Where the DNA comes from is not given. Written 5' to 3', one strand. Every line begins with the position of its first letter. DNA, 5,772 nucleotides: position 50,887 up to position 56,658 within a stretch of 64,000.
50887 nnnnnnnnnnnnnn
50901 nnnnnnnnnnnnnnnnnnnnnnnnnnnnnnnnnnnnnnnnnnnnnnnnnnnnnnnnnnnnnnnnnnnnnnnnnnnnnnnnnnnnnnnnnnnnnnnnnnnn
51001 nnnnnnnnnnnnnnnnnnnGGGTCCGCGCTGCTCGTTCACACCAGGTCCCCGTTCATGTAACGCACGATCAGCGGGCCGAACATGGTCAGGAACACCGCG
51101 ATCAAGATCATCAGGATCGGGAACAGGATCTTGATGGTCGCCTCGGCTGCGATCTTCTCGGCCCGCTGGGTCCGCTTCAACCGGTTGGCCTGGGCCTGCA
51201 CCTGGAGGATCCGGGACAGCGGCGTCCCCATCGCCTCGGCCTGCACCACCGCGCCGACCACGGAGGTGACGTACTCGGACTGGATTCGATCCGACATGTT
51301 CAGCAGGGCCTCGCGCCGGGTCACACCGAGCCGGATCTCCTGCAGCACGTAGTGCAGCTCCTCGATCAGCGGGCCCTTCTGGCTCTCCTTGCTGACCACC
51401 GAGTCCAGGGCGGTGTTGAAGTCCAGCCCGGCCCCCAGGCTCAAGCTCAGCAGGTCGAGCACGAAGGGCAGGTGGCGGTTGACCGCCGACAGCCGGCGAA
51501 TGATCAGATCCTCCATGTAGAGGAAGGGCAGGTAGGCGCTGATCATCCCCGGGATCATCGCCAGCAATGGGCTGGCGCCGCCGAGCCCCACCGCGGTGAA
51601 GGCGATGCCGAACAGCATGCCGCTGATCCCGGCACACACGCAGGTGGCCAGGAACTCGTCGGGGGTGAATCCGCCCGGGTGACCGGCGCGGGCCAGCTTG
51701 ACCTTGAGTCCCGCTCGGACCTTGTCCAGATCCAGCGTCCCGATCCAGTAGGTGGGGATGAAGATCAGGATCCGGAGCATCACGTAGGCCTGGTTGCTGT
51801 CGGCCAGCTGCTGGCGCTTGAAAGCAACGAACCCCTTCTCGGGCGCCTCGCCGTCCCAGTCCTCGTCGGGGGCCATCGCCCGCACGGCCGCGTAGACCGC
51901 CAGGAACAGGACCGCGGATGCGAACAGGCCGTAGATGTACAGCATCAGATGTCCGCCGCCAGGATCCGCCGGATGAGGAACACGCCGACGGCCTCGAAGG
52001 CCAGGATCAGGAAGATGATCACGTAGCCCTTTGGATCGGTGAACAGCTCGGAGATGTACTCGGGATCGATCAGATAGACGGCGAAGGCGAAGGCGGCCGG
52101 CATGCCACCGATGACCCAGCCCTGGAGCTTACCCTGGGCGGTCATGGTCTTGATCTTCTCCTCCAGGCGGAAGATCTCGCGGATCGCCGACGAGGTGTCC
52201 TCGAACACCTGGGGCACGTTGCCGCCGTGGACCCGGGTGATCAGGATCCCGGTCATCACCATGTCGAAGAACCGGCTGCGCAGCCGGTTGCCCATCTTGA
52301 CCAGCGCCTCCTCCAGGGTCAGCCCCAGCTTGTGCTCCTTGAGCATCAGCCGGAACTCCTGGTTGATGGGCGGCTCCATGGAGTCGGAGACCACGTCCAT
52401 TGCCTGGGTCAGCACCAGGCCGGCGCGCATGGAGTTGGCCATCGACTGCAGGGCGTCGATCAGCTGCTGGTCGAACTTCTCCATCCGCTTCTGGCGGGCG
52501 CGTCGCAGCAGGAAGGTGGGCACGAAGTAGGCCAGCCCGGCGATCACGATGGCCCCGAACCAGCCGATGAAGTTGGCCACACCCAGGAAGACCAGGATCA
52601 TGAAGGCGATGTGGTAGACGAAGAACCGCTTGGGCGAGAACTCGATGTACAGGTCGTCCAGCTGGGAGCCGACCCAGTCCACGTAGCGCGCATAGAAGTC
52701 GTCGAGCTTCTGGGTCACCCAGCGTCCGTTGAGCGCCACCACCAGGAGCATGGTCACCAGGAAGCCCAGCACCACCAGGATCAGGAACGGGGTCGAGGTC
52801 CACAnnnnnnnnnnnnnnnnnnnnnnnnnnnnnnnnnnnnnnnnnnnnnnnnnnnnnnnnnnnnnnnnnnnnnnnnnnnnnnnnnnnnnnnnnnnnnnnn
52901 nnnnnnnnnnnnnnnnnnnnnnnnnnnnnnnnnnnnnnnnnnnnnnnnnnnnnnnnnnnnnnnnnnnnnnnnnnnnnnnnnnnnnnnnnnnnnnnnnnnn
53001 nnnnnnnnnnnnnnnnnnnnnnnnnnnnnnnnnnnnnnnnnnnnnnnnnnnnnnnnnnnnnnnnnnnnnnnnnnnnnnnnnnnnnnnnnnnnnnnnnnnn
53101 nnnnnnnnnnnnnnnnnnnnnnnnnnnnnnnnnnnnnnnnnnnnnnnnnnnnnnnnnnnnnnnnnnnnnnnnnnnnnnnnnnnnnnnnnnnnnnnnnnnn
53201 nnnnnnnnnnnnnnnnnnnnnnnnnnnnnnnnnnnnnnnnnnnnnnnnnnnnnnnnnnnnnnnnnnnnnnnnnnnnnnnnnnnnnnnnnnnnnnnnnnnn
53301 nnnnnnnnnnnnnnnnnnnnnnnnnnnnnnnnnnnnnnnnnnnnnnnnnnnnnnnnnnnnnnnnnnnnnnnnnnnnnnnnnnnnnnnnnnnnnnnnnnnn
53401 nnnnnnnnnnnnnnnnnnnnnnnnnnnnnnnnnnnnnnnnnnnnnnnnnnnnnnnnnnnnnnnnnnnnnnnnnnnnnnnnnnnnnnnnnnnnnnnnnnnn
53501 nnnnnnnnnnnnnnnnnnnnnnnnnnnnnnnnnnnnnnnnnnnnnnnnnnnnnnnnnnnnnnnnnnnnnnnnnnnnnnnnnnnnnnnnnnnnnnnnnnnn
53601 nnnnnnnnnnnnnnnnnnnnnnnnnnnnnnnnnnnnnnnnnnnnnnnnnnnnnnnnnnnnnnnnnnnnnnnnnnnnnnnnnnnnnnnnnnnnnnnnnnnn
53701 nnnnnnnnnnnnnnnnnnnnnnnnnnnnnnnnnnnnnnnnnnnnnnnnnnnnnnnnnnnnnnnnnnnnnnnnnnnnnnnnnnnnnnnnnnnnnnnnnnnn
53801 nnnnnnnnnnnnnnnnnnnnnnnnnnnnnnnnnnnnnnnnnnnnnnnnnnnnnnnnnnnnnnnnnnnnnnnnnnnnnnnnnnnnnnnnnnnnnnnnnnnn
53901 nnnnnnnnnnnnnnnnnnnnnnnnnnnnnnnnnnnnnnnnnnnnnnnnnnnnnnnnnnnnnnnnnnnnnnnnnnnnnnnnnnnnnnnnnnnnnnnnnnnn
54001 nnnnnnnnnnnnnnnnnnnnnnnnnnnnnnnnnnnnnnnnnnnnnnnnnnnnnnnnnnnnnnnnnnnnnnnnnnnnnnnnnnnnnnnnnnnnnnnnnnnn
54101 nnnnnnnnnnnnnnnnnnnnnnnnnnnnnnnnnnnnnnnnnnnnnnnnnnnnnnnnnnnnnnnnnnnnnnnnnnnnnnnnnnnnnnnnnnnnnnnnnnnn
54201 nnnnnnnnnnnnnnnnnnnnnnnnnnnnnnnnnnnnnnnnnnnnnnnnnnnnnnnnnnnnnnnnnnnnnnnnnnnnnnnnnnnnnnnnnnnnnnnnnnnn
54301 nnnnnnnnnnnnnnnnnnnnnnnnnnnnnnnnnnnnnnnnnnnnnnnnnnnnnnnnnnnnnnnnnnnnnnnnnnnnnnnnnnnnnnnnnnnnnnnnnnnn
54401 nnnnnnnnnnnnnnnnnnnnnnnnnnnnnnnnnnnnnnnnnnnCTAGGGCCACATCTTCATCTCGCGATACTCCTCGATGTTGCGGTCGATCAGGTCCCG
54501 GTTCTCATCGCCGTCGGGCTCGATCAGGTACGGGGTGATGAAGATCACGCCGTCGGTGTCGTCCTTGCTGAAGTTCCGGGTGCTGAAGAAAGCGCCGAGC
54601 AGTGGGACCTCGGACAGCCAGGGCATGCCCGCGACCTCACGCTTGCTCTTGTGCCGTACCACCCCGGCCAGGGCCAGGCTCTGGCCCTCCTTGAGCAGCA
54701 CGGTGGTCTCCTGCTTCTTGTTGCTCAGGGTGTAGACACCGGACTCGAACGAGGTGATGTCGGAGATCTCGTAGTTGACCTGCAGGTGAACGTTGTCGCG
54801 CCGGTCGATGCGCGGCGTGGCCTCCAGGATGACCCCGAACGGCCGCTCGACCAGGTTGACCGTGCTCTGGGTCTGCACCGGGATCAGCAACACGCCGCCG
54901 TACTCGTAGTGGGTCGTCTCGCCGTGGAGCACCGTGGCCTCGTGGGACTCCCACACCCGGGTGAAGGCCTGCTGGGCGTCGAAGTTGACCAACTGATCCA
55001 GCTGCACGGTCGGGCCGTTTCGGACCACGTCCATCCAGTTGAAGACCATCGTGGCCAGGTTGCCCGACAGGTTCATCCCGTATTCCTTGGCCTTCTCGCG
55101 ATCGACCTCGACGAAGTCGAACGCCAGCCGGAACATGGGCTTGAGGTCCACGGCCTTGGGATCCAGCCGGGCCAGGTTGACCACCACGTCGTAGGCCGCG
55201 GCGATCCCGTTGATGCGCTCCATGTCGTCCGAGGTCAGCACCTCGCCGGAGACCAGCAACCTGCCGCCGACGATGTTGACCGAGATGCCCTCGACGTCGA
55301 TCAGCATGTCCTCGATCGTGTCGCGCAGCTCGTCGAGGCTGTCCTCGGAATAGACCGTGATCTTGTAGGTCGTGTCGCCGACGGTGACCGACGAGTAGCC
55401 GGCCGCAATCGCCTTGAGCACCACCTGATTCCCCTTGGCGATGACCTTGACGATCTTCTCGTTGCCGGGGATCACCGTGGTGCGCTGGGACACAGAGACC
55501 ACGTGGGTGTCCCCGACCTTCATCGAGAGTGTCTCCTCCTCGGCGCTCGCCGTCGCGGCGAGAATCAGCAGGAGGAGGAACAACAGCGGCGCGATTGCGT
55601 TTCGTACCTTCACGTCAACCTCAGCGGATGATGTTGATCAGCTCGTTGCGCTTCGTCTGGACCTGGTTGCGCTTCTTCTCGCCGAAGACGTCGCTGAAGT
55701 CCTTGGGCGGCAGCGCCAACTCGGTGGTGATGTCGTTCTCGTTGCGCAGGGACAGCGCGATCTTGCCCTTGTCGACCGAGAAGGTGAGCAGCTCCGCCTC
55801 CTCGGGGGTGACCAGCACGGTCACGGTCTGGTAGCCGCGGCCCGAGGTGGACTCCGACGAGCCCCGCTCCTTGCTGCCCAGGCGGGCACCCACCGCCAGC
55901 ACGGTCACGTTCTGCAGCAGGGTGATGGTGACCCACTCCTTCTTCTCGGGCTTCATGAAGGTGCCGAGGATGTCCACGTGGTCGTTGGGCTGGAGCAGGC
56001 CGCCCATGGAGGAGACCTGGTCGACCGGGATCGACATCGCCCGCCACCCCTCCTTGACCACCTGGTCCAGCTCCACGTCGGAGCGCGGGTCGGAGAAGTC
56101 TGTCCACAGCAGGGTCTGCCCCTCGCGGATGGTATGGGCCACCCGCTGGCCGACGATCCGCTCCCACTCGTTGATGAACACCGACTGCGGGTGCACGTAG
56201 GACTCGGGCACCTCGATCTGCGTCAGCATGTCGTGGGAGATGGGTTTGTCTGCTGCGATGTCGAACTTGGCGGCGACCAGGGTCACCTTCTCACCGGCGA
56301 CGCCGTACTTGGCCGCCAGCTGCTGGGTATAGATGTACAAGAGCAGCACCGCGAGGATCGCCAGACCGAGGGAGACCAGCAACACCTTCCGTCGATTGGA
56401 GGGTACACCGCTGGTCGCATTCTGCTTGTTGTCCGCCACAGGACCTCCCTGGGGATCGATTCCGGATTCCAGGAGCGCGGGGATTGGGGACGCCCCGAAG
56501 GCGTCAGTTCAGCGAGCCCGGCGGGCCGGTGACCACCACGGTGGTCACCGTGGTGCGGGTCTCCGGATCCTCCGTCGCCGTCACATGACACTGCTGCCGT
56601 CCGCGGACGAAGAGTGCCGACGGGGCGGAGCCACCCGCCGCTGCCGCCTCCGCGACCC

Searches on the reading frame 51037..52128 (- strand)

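Call 80: search_protein_families(library=pfam, proteins=[window:51037-52128:-], max_evalue=0.00001)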
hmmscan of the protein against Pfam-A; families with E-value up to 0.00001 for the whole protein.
window:51037-52128:- (363 aa): 1 family
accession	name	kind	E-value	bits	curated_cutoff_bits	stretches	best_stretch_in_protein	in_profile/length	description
PF00482.28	T2SSF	-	7.7e-17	61.9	25.2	1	224-351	2-124/125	Type II secretion system (T2SS), protein F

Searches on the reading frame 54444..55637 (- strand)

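Call 80: search_protein_families(library=pfam, proteins=[window:54444-55637:-], max_evalue=0.00001)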
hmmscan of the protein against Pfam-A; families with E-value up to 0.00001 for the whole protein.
window:54444-55637:- (397 aa): 1 family
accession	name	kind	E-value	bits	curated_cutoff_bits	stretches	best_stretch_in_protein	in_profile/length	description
PF00263.26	Secretin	-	3.8e-29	101.9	27.5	1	230-372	20-168/169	Bacterial type II and III secretion system protein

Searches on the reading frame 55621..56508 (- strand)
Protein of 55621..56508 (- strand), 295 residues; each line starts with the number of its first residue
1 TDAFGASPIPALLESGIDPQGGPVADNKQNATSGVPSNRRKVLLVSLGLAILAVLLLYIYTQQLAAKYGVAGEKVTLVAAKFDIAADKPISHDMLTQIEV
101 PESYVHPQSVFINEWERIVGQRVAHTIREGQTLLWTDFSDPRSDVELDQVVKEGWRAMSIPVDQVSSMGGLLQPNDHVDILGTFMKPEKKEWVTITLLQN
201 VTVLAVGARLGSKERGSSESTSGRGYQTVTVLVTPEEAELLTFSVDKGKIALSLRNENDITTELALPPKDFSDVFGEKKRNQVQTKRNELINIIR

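Call 80: search_protein_families(library=pfam, proteins=[window:55621-56508:-], max_evalue=0.00001)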
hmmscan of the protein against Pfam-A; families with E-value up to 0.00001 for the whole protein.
window:55621-56508:- (295 aa): 2 families
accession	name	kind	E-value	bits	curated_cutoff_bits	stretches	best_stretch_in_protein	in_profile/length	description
PF16976.10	RcpC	-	2.2e-26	92.4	28.8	1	147-255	3-114/114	Flp pilus assembly protein RcpC/CpaB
PF08666.17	SAF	-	5.1e-08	33.8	21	1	76-138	2-62/63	SAF domain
